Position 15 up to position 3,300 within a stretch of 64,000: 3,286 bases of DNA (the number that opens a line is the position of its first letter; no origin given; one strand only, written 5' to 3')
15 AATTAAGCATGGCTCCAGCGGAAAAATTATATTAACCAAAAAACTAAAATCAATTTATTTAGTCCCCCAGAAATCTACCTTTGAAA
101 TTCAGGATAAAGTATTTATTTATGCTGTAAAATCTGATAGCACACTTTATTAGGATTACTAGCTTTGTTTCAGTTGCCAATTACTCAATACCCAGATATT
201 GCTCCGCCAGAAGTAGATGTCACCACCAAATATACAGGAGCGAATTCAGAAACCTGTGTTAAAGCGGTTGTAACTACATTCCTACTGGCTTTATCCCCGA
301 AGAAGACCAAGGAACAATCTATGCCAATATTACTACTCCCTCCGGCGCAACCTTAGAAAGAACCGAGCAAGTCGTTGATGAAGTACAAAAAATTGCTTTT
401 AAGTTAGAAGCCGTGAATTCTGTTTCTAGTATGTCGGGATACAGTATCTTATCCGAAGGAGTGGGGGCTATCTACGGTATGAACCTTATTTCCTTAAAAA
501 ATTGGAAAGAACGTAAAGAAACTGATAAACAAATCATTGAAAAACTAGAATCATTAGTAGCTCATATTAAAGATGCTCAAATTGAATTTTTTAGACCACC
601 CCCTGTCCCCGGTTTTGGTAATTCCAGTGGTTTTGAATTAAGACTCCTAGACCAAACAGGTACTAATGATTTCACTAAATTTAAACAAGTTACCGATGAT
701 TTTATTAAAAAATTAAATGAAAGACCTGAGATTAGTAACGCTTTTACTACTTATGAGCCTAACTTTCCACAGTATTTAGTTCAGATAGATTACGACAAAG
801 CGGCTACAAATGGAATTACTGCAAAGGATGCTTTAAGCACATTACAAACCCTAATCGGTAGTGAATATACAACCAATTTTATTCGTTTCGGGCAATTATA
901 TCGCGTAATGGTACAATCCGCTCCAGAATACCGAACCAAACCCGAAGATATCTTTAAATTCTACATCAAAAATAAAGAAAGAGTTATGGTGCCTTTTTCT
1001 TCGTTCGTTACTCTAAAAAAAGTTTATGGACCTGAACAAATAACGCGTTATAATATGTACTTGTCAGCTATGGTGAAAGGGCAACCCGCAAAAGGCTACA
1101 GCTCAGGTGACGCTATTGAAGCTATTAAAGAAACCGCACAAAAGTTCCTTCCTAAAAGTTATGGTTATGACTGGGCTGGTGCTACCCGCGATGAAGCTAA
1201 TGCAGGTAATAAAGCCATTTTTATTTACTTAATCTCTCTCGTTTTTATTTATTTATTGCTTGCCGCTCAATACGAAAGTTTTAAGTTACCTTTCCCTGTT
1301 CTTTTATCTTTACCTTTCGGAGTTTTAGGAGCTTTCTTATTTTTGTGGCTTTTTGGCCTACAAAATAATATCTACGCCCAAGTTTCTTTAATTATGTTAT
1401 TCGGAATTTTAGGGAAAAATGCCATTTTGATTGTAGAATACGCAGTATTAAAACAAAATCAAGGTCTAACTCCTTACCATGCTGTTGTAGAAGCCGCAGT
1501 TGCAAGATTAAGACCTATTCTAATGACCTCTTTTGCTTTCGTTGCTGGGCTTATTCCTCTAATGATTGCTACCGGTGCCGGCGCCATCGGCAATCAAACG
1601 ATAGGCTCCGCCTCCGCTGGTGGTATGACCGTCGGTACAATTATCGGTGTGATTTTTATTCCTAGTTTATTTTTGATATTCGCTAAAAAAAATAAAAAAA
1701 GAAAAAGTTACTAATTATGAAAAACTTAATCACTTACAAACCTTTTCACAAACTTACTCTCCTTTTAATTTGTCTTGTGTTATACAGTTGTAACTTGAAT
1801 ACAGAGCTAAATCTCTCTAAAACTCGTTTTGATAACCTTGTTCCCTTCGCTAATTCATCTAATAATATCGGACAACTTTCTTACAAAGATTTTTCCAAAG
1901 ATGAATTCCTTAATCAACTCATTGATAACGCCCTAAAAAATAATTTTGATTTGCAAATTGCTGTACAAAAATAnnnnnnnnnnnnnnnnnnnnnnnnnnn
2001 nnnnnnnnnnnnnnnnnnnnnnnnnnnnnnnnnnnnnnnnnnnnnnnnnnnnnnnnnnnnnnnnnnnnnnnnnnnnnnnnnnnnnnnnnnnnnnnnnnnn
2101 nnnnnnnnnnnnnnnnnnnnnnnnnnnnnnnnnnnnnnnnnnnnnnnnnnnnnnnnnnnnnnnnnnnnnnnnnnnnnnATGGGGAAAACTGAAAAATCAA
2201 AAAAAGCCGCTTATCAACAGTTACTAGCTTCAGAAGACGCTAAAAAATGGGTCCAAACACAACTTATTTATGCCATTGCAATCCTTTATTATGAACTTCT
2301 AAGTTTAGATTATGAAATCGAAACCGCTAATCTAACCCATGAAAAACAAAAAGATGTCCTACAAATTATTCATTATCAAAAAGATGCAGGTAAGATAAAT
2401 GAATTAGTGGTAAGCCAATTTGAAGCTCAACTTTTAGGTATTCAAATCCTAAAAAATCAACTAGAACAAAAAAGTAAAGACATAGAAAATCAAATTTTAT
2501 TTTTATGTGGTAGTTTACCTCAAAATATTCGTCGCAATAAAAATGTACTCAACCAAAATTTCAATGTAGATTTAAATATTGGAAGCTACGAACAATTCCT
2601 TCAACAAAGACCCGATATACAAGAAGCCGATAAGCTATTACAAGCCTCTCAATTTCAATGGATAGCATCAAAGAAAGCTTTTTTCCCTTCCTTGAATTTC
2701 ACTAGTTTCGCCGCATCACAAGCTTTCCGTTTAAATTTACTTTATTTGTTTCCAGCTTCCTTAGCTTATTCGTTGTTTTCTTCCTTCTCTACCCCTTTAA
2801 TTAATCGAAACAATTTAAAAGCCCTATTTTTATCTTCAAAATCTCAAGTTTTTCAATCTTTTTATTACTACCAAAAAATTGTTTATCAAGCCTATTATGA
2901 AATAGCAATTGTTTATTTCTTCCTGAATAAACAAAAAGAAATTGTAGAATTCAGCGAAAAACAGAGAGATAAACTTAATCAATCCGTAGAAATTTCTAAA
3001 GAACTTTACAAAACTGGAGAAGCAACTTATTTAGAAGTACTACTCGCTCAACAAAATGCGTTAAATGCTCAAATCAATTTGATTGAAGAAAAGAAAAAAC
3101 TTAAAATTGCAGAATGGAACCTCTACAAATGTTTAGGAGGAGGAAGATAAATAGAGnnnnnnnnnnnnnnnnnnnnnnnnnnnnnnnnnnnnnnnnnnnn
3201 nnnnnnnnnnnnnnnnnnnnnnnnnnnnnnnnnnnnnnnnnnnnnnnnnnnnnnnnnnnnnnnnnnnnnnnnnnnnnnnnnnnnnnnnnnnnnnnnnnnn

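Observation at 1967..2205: Three 1-nt homopolymer contractions within 240 bp break the outer-membrane-factor gene and cancel back to the original frame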

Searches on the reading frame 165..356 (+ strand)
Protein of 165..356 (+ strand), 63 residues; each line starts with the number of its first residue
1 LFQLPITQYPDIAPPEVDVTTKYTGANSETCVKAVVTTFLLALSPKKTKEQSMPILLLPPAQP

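Call 5: search_protein_families(library=pfam, proteins=[window:165-356:+], max_evalue=0.01)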
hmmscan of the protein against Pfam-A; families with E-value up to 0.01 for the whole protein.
window:165-356:+ (63 aa): 1 family
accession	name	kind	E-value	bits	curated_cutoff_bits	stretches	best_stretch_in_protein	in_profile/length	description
PF00873.25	ACR_tran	-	3.1e-08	32.3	28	1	2-38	28-64/1021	AcrB/AcrD/AcrF family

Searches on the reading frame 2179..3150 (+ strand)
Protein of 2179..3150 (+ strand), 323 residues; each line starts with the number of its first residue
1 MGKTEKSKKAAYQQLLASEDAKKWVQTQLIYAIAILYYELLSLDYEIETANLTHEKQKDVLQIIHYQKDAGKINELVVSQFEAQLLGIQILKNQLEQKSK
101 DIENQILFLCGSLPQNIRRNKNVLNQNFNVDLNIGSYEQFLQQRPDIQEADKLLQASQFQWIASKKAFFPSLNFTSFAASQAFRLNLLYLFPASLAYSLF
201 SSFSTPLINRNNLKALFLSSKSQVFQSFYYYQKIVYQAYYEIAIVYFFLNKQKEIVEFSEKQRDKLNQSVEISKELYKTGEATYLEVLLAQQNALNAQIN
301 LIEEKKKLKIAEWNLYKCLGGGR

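Call 11: find_encoding_contigs(protein=window:2179-3150:+, flank=10000)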
Protein window:2179-3150:+ (323 aa): 2 contigs read that carry it; 1 place shown.
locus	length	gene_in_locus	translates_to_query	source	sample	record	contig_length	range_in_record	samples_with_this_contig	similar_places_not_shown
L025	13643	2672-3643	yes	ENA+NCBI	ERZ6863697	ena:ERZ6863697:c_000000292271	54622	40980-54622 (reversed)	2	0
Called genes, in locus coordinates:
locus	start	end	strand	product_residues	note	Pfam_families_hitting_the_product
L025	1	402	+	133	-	?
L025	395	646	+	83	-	PF25944:Beta-barrel_RND (weak)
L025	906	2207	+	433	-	PF00873:ACR_tran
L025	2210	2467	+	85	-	-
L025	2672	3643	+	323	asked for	PF02321:OEP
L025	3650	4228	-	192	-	PF08534:Redoxin, PF00255:GSHPx, PF00578:AhpC-TSA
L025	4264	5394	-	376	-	PF01702:TGT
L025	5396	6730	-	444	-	PF07969:Amidohydro_3 (faint), PF01979:Amidohydro_1, PF12890:DHOase (weak)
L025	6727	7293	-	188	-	PF00406:ADK, PF13238:AAA_18, PF13671:AAA_33, PF13207:AAA_17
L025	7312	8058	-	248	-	-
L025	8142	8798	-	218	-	PF00923:TAL_FSA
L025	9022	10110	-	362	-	PF03462:PCRF, PF00472:RF-1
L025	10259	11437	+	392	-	PF12708:Pect-lyase_RHGA_epim (faint), PF22842:Pel9A-like_beta_helix (weak), PF05048:NosD, PF13229:Beta_helix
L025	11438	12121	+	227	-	PF01325:Fe_dep_repress, PF02742:Fe_dep_repr_C, PF04023:FeoA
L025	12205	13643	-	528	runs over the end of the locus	PF01293:PEPCK_ATP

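Call 16: list_cluster_members(proteins=[window:2179-3150:+, window:1717-1974:+, window:413-1714:+, window:8529-9617:-, window:2049-2192:+])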
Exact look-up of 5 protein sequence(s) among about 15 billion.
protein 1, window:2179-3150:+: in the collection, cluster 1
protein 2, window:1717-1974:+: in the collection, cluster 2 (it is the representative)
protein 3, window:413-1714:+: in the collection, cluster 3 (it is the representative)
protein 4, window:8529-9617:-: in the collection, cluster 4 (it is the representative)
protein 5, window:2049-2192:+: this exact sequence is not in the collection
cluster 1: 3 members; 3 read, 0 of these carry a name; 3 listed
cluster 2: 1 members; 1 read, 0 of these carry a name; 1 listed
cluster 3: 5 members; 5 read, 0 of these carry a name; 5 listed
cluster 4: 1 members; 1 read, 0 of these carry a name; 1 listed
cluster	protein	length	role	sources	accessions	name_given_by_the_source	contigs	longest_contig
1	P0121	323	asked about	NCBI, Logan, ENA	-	-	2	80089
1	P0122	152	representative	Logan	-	-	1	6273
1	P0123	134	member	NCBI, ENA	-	-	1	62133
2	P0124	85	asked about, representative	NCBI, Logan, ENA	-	-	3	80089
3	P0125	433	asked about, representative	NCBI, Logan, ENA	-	-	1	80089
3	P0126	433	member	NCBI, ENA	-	-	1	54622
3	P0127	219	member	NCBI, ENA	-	-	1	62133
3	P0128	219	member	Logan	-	-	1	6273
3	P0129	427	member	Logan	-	-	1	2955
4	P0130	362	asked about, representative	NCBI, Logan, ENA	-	-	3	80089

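Call 17: find_encoding_contigs(protein=P0123, flank=10000)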
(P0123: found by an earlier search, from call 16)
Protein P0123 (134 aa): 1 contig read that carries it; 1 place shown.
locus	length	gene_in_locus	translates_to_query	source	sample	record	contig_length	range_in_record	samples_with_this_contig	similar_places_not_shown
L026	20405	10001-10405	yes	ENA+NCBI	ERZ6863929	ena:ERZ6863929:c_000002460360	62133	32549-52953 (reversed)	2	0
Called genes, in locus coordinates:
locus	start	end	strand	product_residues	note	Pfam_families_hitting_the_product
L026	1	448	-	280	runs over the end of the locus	PF19293:CdaA_N, PF02457:DAC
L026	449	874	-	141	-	-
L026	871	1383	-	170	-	PF00210:Ferritin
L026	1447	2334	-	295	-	PF10672:Methyltrans_SAM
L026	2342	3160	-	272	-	PF02548:Pantoate_transf, PF13714:PEP_mutase (weak)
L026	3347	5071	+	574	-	PF09820:AAA-ATPase_like, PF08011:PDDEXK_9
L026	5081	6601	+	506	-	PF03901:Glyco_transf_22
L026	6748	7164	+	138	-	PF25919:BSH_CusB (weak), PF25917:BSH_RND (weak)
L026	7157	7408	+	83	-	PF25944:Beta-barrel_RND (weak)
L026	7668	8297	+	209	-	PF00873:ACR_tran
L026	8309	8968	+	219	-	PF00873:ACR_tran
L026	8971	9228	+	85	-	-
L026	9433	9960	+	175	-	PF02321:OEP (weak)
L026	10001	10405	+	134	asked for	PF02321:OEP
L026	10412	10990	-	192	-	PF08534:Redoxin, PF00255:GSHPx, PF00578:AhpC-TSA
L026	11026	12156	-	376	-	PF01702:TGT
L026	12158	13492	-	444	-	PF07969:Amidohydro_3 (faint), PF01979:Amidohydro_1, PF12890:DHOase (weak)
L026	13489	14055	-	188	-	PF00406:ADK, PF13238:AAA_18, PF13671:AAA_33, PF13207:AAA_17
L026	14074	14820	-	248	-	-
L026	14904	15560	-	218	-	PF00923:TAL_FSA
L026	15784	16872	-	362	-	PF03462:PCRF, PF00472:RF-1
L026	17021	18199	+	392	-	PF12708:Pect-lyase_RHGA_epim (faint), PF22842:Pel9A-like_beta_helix (weak), PF05048:NosD, PF13229:Beta_helix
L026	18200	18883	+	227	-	PF01325:Fe_dep_repress, PF02742:Fe_dep_repr_C, PF04023:FeoA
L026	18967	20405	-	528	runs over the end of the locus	PF01293:PEPCK_ATP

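Call 18: find_encoding_contigs(protein=P0122, flank=10000)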
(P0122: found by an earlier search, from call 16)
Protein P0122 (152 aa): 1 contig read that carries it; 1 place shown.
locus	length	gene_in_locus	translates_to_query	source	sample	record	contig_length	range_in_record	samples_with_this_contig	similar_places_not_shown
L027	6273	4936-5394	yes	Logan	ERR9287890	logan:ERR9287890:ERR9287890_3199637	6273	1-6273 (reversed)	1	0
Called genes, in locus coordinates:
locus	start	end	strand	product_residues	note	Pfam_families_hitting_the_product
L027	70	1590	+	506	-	PF03901:Glyco_transf_22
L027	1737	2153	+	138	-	PF25919:BSH_CusB (weak), PF25917:BSH_RND (weak)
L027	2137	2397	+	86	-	PF25944:Beta-barrel_RND (weak)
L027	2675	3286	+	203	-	PF00873:ACR_tran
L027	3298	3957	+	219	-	PF00873:ACR_tran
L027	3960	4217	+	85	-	-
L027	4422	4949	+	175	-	PF02321:OEP (weak)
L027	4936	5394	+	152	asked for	PF02321:OEP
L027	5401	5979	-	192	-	PF08534:Redoxin, PF00255:GSHPx, PF00578:AhpC-TSA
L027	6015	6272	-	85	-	?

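Call 19: find_encoding_contigs(protein=P0129, flank=10000)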
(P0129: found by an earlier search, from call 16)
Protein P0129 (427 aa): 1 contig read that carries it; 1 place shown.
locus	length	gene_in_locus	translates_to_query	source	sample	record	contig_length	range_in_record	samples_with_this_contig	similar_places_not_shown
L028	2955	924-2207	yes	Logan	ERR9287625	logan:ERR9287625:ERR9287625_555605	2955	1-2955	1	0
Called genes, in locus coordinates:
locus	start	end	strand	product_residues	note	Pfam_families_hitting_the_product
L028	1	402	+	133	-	?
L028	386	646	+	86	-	PF25944:Beta-barrel_RND (weak)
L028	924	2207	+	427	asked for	PF00873:ACR_tran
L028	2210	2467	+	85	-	-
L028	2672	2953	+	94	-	?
